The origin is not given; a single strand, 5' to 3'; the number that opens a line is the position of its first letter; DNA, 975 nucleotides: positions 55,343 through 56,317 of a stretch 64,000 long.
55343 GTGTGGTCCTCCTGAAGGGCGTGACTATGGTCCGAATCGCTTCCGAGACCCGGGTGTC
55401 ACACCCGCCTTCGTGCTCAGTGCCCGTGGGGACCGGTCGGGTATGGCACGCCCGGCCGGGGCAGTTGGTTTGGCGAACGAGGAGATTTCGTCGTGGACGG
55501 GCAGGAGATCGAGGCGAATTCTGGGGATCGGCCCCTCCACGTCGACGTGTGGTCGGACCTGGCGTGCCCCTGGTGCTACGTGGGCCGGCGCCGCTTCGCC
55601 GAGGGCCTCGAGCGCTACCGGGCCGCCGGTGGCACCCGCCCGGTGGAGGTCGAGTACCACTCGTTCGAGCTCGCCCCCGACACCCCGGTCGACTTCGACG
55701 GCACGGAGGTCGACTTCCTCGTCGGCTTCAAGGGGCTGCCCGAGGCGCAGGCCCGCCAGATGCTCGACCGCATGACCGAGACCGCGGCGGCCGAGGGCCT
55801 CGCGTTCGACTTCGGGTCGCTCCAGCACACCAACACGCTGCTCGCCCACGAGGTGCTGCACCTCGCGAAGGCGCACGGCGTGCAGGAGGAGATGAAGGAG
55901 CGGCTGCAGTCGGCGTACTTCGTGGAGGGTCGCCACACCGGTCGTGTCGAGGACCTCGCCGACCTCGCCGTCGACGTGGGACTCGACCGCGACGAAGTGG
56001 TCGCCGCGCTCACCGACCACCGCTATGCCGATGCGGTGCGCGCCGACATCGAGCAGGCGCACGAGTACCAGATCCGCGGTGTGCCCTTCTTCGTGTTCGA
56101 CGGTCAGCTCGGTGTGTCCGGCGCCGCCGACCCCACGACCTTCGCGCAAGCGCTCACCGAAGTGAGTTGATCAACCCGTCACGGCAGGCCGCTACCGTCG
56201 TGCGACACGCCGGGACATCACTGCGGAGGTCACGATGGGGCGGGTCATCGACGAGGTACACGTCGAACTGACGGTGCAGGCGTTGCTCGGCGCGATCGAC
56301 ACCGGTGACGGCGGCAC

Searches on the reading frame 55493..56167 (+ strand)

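Call 37: search_protein_families(library=pfam, proteins=[window:55493-56167:+], max_evalue=0.01)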
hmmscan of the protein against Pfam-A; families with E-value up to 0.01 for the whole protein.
window:55493-56167:+ (225 aa): 3 families
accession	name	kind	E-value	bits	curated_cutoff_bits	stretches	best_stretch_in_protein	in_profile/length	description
PF01323.26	DSBA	-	3.3e-41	141.6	25.6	1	17-221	2-190/191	DSBA-like thioredoxin domain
PF13462.12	Thioredoxin_4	-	5.3e-07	30.4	23.2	1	116-206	63-149/165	Thioredoxin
PF13743.12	Thioredoxin_5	-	0.0015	18.8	27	1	136-202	97-163/186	Thioredoxin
